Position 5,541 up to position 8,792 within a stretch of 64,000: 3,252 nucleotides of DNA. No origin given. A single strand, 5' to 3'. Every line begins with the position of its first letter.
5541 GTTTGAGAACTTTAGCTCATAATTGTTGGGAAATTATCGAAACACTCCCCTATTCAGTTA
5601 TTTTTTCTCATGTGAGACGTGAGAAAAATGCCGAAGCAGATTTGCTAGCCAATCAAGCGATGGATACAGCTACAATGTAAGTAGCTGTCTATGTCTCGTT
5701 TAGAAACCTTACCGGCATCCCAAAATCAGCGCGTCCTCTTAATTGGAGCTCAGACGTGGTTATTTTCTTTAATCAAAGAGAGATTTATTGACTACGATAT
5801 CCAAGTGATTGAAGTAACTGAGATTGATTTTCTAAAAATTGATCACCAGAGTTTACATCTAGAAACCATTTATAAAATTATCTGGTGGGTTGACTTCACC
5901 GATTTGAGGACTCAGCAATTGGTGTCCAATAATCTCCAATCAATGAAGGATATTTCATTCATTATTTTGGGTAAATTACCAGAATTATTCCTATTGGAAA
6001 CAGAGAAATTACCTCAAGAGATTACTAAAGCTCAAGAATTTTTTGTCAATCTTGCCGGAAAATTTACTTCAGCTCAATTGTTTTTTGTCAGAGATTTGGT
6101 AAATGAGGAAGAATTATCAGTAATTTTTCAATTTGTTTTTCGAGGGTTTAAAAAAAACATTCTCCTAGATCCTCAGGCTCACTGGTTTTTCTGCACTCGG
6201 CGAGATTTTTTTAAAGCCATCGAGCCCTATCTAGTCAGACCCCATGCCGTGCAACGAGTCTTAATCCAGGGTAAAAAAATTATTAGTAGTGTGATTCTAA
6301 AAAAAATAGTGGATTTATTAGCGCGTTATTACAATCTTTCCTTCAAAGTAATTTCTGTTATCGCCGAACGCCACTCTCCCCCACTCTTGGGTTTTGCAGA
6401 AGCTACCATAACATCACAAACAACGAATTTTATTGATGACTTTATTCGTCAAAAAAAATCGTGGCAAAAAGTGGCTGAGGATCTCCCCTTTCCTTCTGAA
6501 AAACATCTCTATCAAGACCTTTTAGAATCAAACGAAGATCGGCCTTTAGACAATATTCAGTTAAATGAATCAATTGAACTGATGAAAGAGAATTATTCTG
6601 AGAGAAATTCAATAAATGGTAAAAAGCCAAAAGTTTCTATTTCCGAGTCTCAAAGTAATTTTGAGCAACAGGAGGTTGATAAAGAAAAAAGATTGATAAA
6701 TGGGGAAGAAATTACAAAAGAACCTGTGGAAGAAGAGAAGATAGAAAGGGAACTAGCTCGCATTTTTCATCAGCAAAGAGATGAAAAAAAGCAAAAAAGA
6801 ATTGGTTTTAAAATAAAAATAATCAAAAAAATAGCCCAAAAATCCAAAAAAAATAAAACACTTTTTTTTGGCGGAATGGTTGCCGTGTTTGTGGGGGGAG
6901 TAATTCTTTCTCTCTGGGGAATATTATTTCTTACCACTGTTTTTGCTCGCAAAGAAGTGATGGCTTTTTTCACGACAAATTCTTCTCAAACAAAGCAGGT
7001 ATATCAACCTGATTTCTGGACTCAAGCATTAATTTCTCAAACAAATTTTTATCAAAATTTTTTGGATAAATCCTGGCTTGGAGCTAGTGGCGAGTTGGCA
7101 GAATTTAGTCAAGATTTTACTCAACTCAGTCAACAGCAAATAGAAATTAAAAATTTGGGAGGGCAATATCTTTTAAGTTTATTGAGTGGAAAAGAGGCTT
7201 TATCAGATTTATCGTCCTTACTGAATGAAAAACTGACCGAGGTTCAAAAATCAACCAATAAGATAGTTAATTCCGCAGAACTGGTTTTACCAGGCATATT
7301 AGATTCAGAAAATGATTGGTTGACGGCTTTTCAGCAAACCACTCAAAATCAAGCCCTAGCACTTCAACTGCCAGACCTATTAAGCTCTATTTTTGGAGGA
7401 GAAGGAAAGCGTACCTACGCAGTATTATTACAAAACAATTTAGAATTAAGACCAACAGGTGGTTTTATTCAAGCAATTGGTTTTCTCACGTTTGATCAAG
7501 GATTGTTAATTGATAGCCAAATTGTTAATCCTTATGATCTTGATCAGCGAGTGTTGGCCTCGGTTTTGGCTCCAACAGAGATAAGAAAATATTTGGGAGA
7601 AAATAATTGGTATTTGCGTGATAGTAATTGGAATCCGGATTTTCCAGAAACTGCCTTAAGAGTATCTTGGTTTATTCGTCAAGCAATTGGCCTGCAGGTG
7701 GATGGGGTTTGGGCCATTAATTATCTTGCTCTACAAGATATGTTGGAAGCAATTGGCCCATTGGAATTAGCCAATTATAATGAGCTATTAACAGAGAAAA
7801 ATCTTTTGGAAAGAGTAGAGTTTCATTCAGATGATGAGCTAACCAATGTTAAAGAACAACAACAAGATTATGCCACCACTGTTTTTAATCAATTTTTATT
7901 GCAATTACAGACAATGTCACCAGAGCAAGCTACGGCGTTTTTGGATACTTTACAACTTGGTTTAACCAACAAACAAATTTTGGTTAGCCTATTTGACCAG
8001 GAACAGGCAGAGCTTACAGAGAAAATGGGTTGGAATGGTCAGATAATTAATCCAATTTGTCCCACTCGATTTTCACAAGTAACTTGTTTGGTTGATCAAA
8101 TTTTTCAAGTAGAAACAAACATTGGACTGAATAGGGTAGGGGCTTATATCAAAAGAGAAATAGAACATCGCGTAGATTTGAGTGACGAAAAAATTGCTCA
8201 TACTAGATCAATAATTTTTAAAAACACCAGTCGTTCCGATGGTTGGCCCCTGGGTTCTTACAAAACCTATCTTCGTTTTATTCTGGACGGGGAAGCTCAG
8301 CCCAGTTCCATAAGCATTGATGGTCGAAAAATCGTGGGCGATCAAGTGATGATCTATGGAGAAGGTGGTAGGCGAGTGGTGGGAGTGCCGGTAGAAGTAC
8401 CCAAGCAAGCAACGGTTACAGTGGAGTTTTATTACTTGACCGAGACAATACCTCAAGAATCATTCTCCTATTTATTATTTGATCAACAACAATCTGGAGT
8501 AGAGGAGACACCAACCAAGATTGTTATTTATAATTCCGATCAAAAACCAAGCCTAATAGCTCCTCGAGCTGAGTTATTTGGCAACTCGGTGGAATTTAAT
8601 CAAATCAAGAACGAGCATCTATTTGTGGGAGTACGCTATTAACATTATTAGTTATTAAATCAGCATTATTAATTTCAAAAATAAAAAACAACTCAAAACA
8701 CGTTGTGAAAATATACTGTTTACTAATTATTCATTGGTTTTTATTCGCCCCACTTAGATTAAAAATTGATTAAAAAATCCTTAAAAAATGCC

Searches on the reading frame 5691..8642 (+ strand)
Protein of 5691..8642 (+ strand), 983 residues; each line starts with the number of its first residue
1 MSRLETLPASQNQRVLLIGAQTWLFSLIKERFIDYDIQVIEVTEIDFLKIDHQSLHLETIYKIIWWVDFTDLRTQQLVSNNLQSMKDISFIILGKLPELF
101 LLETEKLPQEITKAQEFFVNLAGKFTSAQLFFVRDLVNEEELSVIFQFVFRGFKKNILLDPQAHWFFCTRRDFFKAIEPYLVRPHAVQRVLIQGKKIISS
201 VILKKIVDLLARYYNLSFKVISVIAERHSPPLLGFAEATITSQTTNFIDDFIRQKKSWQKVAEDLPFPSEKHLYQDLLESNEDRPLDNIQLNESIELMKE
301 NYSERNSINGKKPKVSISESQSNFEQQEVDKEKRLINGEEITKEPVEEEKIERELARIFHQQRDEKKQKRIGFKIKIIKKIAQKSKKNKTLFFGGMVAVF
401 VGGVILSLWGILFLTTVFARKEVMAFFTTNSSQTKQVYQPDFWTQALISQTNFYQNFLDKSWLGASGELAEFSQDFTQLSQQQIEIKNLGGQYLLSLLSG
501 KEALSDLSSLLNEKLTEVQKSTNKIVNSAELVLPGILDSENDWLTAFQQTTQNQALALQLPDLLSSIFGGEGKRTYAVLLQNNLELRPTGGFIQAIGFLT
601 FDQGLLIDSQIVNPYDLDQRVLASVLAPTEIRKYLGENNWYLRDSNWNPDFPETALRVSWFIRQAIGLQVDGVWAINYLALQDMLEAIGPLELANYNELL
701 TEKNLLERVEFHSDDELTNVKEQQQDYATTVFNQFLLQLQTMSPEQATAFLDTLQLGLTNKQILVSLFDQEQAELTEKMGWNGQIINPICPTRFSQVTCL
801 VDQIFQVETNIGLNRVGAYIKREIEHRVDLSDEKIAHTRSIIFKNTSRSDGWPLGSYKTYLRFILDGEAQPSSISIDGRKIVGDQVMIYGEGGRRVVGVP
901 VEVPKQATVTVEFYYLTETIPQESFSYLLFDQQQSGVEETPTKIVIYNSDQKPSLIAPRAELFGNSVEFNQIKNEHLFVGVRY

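Call 11: search_protein_families(library=pfam, proteins=[window:5691-8642:+], max_evalue=0.01)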
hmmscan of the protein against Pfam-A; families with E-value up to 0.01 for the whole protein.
window:5691-8642:+ (983 aa): 1 family
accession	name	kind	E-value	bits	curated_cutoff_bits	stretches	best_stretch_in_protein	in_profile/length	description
PF13196.11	DUF4012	-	2.6e-26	93.3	28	1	571-708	1-138/144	Protein of unknown function (DUF4012)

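Call 20: search_protein_families(library=ncbifam, proteins=[window:5691-8642:+], max_evalue=0.01)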
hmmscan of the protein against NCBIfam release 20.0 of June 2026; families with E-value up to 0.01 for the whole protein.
window:5691-8642:+ (983 aa): 0 families
